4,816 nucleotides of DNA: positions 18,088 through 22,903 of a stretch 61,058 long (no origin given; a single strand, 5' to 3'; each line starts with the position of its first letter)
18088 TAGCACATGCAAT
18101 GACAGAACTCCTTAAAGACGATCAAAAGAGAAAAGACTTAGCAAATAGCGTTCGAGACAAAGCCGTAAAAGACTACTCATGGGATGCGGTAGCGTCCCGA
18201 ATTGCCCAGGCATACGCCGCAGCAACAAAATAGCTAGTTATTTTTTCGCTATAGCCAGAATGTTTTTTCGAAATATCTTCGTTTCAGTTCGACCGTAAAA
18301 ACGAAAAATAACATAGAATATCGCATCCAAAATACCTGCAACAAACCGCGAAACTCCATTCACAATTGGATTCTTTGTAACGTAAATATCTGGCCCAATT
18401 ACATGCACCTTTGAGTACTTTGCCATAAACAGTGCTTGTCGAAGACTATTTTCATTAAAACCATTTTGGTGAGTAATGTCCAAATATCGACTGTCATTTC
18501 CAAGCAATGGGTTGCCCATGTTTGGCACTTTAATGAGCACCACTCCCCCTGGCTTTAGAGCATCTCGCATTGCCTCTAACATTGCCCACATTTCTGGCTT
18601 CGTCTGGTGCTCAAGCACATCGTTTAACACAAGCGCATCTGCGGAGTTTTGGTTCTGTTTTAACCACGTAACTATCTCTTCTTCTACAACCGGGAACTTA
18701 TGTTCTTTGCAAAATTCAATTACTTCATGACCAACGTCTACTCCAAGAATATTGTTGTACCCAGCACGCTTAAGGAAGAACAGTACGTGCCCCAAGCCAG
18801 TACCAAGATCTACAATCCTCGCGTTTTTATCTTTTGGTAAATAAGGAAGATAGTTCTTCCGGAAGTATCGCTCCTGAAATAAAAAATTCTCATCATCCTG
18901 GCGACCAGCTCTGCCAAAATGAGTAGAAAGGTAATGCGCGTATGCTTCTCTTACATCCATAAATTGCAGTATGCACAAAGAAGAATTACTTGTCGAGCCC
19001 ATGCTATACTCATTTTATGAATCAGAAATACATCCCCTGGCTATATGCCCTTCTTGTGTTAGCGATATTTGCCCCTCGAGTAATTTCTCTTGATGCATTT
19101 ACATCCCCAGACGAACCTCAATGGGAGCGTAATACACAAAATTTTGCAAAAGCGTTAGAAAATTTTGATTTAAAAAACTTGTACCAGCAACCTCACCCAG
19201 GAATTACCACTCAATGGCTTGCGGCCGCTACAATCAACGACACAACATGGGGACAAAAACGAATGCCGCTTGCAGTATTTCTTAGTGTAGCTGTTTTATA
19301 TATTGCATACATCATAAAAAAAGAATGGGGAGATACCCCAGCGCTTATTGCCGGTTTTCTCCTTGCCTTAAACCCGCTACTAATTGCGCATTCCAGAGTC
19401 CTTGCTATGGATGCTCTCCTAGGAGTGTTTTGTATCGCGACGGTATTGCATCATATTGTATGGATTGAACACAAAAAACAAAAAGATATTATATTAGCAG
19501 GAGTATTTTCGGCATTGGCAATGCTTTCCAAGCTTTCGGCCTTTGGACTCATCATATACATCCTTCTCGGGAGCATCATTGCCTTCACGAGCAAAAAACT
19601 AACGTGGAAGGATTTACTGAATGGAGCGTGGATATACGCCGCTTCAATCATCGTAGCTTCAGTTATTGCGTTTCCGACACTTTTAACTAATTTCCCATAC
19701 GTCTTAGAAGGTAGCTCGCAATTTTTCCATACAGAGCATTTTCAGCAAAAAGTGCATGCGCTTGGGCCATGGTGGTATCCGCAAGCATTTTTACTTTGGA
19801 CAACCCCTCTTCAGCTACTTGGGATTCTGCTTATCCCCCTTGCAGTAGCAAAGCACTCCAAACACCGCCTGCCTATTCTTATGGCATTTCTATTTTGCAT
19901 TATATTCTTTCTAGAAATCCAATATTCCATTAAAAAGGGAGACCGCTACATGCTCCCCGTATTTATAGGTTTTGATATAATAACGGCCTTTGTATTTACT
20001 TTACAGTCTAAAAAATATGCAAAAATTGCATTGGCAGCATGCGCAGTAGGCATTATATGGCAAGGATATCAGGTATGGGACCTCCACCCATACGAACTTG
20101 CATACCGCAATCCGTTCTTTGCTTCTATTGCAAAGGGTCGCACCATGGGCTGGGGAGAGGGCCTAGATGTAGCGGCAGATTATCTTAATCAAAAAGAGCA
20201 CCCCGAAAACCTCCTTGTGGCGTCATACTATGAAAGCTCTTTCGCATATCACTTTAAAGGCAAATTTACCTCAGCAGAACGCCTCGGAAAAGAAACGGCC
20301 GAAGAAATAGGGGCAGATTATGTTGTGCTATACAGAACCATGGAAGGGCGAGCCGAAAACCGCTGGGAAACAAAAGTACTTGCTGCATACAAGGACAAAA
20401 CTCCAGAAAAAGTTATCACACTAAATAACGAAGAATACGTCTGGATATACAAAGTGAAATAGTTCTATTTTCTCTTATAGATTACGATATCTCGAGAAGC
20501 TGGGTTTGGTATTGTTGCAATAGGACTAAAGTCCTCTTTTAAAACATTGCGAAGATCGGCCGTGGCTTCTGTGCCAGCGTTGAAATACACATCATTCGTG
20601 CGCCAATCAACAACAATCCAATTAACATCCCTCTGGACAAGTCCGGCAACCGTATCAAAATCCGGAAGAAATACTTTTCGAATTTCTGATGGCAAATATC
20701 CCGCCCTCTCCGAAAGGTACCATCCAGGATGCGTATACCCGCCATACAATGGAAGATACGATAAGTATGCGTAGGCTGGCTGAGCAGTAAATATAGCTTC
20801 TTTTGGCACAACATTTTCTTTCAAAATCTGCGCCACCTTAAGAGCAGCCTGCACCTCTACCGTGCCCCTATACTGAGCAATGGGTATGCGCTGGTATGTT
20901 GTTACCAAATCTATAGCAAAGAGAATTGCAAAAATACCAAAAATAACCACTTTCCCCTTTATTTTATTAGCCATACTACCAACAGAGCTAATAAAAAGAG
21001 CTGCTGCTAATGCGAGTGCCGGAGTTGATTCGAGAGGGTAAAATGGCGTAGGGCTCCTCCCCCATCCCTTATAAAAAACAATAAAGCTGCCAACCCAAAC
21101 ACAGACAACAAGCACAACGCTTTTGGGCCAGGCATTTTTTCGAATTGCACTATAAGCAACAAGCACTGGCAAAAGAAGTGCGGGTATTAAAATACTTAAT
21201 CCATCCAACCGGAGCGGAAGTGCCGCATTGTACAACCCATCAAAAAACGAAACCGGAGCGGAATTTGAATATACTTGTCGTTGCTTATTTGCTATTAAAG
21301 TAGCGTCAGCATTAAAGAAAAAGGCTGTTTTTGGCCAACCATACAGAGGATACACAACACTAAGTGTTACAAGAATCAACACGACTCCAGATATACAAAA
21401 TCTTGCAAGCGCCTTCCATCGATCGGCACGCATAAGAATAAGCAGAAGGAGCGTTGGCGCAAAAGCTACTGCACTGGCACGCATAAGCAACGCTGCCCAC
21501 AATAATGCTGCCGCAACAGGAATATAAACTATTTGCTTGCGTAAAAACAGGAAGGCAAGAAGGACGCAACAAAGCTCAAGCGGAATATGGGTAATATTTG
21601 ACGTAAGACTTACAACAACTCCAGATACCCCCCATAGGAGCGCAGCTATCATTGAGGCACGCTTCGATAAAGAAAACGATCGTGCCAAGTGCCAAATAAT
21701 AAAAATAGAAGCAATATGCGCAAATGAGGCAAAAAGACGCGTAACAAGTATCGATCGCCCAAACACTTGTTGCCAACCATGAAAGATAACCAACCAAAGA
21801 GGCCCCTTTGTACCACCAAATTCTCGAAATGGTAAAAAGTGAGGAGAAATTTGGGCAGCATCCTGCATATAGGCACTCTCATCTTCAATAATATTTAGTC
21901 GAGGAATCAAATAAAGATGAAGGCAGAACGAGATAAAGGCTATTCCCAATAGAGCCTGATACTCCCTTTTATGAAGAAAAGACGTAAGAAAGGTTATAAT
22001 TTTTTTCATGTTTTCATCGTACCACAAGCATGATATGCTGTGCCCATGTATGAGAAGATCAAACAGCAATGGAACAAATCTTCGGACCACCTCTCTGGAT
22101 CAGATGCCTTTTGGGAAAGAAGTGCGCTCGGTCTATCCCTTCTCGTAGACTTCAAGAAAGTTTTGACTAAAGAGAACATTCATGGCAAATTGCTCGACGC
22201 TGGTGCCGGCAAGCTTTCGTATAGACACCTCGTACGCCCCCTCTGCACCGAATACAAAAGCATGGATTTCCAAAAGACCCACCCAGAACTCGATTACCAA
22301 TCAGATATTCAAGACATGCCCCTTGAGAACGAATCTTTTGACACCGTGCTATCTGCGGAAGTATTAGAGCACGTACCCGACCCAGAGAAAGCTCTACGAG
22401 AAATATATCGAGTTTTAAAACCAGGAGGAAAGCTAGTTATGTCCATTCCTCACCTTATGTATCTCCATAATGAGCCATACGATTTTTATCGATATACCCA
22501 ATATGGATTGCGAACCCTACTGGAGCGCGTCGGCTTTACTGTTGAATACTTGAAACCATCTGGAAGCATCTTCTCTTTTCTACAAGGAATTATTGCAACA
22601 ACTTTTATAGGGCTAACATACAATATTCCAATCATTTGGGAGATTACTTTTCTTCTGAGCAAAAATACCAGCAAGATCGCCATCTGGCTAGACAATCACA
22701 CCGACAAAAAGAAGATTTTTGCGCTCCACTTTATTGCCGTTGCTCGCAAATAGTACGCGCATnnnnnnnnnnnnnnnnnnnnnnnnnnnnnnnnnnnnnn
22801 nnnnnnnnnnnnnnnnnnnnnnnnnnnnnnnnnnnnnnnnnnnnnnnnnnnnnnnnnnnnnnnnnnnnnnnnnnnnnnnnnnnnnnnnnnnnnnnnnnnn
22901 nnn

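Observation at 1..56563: Sixteen GT-C-type membrane glycosyltransferase genes (about half of the window) interleaved with four polyprenyl-phosphate-sugar synthases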

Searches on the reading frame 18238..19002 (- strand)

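Call 7: search_protein_families(library=pfam, max_evalue=0.001, proteins=[window:18238-19002:-])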
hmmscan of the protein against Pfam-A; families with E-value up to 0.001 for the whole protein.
window:18238-19002:- (254 aa): 8 families
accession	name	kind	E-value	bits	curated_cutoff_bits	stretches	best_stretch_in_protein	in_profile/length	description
PF13489.12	Methyltransf_23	-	5.7e-16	59.1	27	1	44-191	6-154/164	Methyltransferase domain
PF13649.12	Methyltransf_25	-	1.4e-11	45.3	27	1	63-153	1-97/97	Methyltransferase domain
PF13847.12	Methyltransf_31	-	4.1e-11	43.2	27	1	58-161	2-113/145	Methyltransferase domain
PF08241.18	Methyltransf_11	-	4.5e-11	43.7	21.2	1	64-157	1-95/95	Methyltransferase domain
PF08242.18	Methyltransf_12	-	4e-10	40.7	30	1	64-155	1-98/98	Methyltransferase domain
PF07021.18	MetW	-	9.2e-05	22.6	21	1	60-163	14-113/193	Methionine biosynthesis protein MetW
PF05175.20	MTS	-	0.00062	19.9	23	1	52-157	24-138/170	Methyltransferase small domain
PF00891.24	Methyltransf_2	-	0.00092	19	22.3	0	62-157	65-164/210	O-methyltransferase domain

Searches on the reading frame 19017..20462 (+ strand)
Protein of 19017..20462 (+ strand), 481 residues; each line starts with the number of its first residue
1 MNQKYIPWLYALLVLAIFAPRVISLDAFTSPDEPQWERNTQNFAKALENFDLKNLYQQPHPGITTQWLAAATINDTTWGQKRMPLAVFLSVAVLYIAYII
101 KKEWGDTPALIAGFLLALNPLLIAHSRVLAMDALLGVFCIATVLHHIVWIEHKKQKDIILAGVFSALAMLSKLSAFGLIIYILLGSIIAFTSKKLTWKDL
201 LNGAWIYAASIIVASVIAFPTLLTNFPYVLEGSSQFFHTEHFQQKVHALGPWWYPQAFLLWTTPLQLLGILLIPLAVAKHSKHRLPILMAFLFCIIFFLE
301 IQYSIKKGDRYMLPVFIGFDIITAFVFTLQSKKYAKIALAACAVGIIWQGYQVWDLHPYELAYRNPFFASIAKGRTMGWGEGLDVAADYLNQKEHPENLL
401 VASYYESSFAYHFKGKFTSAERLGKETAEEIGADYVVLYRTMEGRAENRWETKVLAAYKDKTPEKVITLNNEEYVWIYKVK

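Call 4: search_protein_families(library=pfam, max_evalue=0.01, proteins=[window:19017-20462:+])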
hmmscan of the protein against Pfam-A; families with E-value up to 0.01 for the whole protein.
window:19017-20462:+ (481 aa): 2 families
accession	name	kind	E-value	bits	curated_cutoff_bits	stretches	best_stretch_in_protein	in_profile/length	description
PF13231.12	PMT_2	-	7e-12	46.3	26.1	1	67-219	11-155/160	Dolichyl-phosphate-mannose-protein mannosyltransferase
PF02366.24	PMT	-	1.2e-06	28.7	22.7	1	87-226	90-235/245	Dolichyl-phosphate-mannose-protein mannosyltransferase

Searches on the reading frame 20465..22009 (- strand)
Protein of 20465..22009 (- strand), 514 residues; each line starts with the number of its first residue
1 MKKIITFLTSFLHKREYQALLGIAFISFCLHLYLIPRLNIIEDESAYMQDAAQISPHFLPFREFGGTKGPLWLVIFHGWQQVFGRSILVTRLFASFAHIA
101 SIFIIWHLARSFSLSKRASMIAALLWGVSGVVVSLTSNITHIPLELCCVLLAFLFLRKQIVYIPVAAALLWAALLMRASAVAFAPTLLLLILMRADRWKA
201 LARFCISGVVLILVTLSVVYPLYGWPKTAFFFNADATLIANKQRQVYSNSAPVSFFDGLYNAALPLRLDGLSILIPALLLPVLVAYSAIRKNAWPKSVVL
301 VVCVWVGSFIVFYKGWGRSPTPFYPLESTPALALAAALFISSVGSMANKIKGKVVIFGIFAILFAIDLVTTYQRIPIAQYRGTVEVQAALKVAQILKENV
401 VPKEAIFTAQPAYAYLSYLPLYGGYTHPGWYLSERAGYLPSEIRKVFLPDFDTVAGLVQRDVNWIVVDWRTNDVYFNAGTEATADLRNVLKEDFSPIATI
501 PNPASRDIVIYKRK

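Call 4: search_protein_families(library=pfam, max_evalue=0.01, proteins=[window:20465-22009:-])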
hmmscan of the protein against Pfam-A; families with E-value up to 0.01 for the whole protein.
window:20465-22009:- (514 aa): 1 family
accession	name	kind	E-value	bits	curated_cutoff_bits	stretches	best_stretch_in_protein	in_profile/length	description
PF13231.12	PMT_2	-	1.5e-05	25.7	26.1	1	69-221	3-156/160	Dolichyl-phosphate-mannose-protein mannosyltransferase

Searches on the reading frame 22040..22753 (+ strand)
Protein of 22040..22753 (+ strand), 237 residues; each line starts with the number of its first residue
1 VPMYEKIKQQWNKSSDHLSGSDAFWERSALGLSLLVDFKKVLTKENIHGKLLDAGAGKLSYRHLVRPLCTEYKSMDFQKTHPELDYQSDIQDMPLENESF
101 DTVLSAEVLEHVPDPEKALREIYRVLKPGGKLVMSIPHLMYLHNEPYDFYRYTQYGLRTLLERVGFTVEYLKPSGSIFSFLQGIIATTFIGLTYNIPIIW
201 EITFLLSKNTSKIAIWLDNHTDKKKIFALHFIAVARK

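Call 7: search_protein_families(library=pfam, max_evalue=0.001, proteins=[window:22040-22753:+])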
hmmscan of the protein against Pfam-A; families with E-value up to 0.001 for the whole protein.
window:22040-22753:+ (237 aa): 8 families
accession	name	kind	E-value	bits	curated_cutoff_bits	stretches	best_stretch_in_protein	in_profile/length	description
PF08241.18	Methyltransf_11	-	1.7e-18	67.5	21.2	1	84-134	44-95/95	Methyltransferase domain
PF13489.12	Methyltransf_23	-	2.9e-13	50.3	27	1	41-169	16-162/164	Methyltransferase domain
PF13847.12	Methyltransf_31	-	4.7e-13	49.5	27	1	87-138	60-113/145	Methyltransferase domain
PF13649.12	Methyltransf_25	-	6.4e-11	43.2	27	1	87-130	52-97/97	Methyltransferase domain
PF08242.18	Methyltransf_12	-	4.4e-10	40.6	30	1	88-132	56-98/98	Methyltransferase domain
PF01209.24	Ubie_methyltran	-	1.8e-08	34.5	20.1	1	87-152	104-171/233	ubiE/COQ5 methyltransferase family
PF20922.3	Anamorsin_N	-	4.2e-05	23.8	27.1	1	88-135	40-88/163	Anamorsin, N-terminal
PF05148.21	Methyltransf_8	-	0.00035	21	27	1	50-134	75-156/219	Hypothetical methyltransferase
